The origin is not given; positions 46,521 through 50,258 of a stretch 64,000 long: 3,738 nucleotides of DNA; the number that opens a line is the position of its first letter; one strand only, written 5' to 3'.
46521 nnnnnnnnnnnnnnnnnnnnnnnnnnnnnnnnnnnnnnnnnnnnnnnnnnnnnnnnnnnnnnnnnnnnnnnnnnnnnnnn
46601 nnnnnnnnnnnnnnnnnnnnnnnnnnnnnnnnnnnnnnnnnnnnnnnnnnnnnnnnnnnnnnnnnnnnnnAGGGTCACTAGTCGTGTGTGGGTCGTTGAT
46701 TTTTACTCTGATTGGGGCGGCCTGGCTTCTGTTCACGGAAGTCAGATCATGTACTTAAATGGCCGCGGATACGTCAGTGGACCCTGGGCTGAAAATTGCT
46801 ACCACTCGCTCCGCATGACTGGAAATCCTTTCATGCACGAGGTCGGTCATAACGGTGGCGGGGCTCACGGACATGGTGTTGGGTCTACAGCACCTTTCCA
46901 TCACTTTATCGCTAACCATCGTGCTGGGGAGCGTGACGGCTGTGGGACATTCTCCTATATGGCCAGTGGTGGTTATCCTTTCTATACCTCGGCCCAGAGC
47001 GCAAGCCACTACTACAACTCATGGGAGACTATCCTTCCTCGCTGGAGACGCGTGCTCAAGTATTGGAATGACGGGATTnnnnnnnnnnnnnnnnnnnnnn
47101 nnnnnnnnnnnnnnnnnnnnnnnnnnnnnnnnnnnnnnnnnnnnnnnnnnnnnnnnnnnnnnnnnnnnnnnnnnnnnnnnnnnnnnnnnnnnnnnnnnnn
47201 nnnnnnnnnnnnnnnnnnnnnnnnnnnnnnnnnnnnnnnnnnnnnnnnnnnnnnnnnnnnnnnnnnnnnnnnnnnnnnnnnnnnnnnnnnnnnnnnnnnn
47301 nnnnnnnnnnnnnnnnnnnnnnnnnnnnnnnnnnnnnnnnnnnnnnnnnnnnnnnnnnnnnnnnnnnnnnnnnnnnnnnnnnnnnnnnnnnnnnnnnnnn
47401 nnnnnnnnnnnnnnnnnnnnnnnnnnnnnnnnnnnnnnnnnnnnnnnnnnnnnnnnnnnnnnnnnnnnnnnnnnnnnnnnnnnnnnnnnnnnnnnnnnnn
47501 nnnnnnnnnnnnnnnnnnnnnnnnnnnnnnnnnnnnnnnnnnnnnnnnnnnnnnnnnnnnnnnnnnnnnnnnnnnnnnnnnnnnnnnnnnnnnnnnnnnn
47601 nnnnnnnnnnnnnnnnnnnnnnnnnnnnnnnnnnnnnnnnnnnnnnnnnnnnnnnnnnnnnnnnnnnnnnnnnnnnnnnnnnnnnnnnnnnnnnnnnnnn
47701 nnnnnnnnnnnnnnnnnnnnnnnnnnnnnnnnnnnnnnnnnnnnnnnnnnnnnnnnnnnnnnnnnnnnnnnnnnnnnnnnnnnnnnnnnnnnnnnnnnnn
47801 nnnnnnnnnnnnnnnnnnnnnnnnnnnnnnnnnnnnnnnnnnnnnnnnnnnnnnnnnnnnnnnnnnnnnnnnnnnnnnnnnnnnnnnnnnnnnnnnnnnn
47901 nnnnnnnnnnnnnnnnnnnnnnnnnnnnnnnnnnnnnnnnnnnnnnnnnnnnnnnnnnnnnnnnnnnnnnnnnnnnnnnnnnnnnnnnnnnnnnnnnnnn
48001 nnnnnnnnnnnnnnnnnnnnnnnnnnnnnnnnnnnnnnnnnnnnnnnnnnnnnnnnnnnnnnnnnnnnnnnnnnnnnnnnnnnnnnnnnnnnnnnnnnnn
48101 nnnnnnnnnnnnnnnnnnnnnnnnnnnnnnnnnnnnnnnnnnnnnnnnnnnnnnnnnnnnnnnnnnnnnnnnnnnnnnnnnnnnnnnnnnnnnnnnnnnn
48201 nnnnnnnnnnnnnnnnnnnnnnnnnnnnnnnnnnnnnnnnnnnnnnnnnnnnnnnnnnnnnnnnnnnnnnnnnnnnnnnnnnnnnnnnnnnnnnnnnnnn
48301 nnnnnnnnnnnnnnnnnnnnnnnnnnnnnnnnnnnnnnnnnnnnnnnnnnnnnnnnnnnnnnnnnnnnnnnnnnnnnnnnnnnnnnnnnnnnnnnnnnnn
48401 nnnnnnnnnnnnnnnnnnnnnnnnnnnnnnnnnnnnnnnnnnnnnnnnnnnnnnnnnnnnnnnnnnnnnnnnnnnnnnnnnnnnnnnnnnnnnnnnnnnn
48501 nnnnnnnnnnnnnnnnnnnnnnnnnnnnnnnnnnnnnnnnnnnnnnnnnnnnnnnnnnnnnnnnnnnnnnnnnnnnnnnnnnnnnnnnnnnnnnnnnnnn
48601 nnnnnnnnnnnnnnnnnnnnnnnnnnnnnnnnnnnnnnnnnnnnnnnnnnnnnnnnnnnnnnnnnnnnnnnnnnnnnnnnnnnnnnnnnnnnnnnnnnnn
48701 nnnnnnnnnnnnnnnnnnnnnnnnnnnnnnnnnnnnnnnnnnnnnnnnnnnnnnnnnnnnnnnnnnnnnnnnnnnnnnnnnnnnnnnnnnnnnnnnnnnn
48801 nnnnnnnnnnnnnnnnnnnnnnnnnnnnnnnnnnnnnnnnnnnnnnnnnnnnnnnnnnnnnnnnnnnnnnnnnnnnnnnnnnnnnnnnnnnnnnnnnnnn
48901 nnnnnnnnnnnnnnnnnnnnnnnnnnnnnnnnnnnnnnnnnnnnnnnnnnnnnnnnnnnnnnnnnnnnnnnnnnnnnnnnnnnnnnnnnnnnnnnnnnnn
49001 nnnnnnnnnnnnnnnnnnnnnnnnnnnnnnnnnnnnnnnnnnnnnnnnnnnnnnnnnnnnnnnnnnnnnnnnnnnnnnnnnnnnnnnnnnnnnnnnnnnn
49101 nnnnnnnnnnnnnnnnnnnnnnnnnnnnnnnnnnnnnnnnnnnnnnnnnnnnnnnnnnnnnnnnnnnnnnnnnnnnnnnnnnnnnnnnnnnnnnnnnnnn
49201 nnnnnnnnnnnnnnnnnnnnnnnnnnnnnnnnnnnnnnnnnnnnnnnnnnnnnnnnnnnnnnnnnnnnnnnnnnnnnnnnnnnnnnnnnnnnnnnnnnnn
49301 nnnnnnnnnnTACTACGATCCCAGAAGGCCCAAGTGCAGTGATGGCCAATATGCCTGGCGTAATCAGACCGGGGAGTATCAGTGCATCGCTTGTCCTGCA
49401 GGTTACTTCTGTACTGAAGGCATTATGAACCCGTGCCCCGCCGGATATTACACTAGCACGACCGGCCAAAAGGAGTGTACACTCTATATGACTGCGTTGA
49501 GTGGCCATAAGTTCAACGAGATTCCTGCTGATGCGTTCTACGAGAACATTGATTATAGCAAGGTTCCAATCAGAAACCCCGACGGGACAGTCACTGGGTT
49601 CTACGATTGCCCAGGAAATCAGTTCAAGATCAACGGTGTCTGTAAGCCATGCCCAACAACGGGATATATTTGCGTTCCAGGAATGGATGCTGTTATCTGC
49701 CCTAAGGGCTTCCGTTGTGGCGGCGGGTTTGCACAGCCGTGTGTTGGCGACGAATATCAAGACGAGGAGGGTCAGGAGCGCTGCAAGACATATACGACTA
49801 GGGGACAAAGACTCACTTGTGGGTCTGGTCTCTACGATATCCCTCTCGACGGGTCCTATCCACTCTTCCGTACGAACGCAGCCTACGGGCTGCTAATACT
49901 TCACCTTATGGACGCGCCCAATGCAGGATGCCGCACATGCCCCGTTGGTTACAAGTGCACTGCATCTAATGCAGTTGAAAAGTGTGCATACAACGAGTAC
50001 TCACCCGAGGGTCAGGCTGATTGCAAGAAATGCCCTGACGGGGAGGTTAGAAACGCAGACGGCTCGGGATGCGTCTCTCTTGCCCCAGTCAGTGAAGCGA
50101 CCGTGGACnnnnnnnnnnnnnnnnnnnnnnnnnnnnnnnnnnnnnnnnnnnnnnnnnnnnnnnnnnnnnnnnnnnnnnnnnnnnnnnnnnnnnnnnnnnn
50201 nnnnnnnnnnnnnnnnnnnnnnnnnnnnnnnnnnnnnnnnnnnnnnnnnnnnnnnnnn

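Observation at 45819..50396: Large membrane-anchored protein carrying a perfect metzincin zinc-binding motif plus furin/GCC-like Cys repeats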

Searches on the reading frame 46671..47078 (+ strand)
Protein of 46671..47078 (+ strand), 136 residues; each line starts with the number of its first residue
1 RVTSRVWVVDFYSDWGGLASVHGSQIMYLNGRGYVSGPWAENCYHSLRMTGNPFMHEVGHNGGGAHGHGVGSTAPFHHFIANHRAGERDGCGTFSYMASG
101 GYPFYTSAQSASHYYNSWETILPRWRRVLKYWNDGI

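Call 93: search_solved_structures(query=window:46671-47078:+, max_evalue=10, show_alignments=5)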
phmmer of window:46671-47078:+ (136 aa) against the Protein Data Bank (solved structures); distinct sequences matched with E-value up to 10: 0.

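Call 100: search_dna_similar(query=window:46671-47078:+, collection=plasmids, mode=protein, max_evalue=10, max_rows=40)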
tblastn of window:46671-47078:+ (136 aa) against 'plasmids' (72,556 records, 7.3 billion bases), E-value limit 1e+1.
Records with a match: 1; places in all: 1; records where one place covers at least 80% of the query: 0.
Best place of each record, by identity: <60% 1.
By first word of the organism name: Mycetohabitans 1.
By predicted mobility (MOB-suite, as given by PLSDB): non-mobilizable 1.
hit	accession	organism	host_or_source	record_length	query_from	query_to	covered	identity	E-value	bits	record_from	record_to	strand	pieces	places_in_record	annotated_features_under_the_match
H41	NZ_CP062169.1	Mycetohabitans endofungorum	Rhizopus microsporus,bacterial ...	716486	79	135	42%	32.2%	1e+0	36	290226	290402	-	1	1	mechanosensitive ion channel domain-containing protein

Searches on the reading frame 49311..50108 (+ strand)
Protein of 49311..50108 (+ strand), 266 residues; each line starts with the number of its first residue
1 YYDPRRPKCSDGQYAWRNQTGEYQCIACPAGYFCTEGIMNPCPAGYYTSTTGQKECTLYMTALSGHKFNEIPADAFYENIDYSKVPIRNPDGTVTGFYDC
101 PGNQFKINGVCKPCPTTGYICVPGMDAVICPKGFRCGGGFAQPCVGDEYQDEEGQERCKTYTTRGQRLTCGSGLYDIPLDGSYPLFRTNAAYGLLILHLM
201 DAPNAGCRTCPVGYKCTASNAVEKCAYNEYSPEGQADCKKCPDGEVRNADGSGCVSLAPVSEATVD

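Call 90: search_protein_families(library=pfam, proteins=[window:49311-50108:+], max_evalue=1)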
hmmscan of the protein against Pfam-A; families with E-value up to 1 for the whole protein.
window:49311-50108:+ (266 aa): 2 families
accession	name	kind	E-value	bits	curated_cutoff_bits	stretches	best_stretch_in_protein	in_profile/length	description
PF07699.19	Ephrin_rec_like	-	0.00089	19.4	23.1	2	40-57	12-29/48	Tyrosine-protein kinase ephrin type A/B receptor-like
PF14625.12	Lustrin_cystein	-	0.019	15.7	27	1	8-37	1-36/46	Lustrin, cysteine-rich repeated domain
